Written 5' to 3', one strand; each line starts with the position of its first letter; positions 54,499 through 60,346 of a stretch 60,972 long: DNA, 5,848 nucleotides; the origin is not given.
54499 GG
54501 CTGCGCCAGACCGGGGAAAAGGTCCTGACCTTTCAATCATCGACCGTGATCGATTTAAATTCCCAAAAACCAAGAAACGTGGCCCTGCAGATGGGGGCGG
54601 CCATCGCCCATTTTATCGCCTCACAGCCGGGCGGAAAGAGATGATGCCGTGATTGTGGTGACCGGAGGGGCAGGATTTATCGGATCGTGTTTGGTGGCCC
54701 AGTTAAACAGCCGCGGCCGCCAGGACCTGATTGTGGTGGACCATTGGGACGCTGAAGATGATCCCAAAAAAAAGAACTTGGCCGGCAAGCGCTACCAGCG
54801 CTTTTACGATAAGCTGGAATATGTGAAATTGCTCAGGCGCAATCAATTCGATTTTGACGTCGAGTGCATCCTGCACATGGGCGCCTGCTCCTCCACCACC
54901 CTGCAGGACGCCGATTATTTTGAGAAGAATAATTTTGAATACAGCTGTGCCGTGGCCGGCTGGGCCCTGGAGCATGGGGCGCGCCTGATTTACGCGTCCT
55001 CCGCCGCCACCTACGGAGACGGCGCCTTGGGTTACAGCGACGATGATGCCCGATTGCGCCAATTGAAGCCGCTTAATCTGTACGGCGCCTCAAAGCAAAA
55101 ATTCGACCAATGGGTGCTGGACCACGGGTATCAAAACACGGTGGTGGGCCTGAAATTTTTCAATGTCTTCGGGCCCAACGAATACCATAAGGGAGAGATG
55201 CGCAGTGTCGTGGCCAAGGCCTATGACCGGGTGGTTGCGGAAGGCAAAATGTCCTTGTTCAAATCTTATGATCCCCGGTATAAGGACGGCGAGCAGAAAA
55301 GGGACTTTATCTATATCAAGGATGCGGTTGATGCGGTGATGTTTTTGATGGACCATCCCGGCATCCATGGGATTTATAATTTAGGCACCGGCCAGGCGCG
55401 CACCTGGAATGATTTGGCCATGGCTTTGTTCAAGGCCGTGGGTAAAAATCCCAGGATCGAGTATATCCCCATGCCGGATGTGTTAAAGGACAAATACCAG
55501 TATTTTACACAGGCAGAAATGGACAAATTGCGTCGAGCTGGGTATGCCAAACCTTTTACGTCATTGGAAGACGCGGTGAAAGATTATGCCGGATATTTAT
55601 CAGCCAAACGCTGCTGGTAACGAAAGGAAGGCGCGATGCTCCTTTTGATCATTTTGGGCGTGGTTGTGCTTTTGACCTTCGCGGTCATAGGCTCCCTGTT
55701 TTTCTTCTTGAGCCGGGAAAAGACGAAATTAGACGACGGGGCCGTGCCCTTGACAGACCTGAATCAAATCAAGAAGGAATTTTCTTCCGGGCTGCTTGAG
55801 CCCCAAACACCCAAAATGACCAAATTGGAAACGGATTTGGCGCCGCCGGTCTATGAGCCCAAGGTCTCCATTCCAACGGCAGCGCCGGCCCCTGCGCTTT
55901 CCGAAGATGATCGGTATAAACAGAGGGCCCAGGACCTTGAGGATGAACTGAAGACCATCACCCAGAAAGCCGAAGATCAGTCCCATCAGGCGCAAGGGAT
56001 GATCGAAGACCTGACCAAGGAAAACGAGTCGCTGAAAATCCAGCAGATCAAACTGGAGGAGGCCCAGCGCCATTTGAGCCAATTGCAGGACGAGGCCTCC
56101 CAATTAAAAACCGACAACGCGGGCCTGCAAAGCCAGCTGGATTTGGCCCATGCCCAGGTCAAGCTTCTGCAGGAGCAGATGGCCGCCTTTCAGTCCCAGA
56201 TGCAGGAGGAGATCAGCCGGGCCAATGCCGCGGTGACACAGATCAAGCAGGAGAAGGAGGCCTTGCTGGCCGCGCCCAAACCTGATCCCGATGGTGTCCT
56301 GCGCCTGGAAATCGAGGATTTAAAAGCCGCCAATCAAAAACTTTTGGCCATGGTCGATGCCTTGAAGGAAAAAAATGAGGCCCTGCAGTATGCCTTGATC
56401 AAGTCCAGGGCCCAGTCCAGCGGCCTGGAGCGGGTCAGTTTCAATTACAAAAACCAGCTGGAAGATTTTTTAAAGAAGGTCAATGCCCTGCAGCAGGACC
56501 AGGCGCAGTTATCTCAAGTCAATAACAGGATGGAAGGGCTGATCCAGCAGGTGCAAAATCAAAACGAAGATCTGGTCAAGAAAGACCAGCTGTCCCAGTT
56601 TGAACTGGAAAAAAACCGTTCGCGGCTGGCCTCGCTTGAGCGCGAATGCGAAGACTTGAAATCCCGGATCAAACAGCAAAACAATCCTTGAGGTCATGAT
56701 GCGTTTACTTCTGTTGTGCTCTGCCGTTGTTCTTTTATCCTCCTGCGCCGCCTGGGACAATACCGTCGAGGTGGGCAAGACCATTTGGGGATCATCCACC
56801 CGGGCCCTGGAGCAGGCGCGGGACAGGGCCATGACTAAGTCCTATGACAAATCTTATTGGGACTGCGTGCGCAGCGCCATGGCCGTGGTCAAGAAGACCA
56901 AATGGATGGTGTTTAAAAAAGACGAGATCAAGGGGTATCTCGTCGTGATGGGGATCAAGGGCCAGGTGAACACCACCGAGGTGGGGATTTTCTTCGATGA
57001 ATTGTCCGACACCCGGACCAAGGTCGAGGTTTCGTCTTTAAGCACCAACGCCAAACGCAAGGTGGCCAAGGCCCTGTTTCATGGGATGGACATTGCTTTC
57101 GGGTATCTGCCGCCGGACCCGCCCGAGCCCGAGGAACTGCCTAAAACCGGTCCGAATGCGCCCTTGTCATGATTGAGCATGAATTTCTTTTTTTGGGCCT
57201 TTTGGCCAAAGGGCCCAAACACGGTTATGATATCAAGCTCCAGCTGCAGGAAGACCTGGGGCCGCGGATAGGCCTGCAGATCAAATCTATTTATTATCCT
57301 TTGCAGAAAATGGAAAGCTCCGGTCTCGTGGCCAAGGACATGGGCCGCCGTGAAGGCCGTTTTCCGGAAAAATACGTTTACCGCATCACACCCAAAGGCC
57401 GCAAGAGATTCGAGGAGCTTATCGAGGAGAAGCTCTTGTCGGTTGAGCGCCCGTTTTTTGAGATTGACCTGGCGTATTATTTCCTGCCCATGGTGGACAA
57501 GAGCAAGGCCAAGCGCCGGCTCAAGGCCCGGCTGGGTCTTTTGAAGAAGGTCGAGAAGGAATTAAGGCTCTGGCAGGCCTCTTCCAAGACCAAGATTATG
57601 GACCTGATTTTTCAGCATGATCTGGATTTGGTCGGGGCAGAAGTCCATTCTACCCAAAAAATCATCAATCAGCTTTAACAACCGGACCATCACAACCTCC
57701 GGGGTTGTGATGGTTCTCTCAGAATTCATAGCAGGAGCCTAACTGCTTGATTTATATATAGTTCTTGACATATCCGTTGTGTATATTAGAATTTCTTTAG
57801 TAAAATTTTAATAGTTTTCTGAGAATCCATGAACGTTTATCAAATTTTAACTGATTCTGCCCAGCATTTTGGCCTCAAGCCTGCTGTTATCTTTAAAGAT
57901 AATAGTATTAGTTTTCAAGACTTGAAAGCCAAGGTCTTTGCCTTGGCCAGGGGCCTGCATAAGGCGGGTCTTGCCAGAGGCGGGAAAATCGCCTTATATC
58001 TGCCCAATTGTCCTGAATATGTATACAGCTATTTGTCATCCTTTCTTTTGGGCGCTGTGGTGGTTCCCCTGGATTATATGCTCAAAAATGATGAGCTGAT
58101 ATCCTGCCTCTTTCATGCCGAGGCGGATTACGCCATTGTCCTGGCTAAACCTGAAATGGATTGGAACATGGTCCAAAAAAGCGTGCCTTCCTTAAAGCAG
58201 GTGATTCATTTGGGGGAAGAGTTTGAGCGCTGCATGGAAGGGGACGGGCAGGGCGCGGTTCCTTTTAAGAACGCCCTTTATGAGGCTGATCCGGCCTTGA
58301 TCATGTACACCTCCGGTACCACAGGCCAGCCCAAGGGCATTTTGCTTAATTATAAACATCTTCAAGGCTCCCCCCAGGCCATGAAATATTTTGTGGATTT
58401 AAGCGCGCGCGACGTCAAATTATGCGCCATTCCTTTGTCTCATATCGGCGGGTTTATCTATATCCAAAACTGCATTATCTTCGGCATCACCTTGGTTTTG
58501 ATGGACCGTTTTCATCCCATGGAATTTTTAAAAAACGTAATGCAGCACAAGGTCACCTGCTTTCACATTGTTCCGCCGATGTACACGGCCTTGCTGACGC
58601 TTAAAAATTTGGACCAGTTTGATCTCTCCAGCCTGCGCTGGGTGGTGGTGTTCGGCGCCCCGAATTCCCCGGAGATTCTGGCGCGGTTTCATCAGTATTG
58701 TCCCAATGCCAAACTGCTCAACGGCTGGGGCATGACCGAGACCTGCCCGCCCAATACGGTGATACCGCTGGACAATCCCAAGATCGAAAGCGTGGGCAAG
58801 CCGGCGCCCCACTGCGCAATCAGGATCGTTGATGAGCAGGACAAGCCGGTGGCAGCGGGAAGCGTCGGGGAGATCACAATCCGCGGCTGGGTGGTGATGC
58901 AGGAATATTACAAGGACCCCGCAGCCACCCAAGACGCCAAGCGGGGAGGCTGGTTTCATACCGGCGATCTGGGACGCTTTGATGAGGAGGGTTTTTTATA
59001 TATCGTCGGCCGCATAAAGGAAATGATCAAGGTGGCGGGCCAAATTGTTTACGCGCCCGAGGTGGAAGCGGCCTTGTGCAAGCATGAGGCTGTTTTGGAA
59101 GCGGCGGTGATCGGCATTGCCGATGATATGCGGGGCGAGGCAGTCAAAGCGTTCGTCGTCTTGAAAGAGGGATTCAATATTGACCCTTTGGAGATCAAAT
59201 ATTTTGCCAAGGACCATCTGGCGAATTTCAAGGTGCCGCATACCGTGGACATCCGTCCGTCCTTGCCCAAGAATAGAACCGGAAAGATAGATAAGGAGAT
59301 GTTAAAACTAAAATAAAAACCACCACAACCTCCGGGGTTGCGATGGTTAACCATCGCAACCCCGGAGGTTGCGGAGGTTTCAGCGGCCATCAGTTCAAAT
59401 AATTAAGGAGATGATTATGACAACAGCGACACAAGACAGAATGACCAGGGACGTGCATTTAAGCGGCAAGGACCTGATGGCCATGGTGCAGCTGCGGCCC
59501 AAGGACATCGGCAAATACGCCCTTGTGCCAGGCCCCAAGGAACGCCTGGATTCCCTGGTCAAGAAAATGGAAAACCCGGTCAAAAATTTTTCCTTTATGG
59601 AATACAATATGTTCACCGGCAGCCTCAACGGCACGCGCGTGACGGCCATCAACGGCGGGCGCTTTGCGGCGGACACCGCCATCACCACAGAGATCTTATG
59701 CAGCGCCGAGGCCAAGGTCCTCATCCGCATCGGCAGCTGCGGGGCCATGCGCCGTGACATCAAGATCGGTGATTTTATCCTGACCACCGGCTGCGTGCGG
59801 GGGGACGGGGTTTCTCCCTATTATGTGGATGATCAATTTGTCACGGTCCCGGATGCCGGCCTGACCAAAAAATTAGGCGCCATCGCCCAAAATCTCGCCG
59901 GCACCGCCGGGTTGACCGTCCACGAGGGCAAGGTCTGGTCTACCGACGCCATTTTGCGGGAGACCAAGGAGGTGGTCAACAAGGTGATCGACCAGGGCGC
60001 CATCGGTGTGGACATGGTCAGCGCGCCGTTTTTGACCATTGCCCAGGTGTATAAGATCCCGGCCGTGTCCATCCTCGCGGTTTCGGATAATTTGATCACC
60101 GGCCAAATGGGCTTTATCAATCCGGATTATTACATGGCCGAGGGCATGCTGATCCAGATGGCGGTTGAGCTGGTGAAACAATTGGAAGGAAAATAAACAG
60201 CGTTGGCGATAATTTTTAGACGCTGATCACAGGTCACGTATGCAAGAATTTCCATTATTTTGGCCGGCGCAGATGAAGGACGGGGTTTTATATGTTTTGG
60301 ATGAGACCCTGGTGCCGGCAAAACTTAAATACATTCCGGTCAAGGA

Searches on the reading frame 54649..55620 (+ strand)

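Call 53: search_protein_families(library=pfam, proteins=[window:54649-55620:+], max_evalue=0.00001)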
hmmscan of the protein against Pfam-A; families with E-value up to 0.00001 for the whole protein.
window:54649-55620:+ (323 aa): 5 families
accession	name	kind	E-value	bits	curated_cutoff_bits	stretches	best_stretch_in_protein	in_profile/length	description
PF01370.27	Epimerase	-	3.5e-40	138.4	20.9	1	2-246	1-240/240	NAD dependent epimerase/dehydratase family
PF16363.11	GDP_Man_Dehyd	-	2.3e-18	67.2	27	1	4-272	2-274/332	GDP-mannose 4,6 dehydratase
PF04321.23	RmlD_sub_bind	-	1.2e-10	41.3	27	1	2-166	3-146/287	RmlD substrate binding domain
PF01073.25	3Beta_HSD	-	2.1e-08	34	22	1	3-178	1-186/280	3-beta hydroxysteroid dehydrogenase/isomerase family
PF02719.21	Polysacc_synt_2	-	1.1e-06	28.5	20.2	0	2-270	1-253/293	Polysaccharide biosynthesis protein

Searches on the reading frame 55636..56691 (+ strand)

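Call 53: search_protein_families(library=pfam, proteins=[window:55636-56691:+], max_evalue=0.00001)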
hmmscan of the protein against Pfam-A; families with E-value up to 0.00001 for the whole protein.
window:55636-56691:+ (351 aa): 1 family
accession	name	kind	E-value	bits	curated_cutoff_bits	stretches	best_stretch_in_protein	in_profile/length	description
PF08614.16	ATG16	-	4.8e-06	27.3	33.7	0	228-349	19-150/200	Autophagy protein 16 (ATG16)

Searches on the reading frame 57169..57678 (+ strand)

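Call 53: search_protein_families(library=pfam, proteins=[window:57169-57678:+], max_evalue=0.00001)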
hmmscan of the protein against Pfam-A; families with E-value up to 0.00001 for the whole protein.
window:57169-57678:+ (169 aa): 1 family
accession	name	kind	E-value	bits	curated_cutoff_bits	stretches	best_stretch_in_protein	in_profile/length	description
PF03551.20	PadR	-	7.3e-12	45.6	27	1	9-83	2-75/75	Transcriptional regulator PadR-like family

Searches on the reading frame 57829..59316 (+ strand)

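Call 53: search_protein_families(library=pfam, proteins=[window:57829-59316:+], max_evalue=0.00001)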
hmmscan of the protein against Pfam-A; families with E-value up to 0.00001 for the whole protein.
window:57829-59316:+ (495 aa): 2 families
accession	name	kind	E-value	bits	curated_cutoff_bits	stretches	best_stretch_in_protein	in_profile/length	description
PF00501.34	AMP-binding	-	6.9e-81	272.4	29.9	1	9-361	3-384/384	AMP-binding enzyme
PF13193.12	AMP-binding_C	-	2.7e-20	73.5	24.5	1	411-486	1-76/76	AMP-binding enzyme C-terminal domain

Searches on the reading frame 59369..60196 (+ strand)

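Call 53: search_protein_families(library=pfam, proteins=[window:59369-60196:+], max_evalue=0.00001)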
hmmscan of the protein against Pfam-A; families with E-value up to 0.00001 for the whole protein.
window:59369-60196:+ (275 aa): 1 family
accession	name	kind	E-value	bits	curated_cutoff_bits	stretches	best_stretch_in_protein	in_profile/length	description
PF01048.26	PNP_UDP_1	-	1.1e-34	120.4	25.1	1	49-241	1-199/233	Phosphorylase superfamily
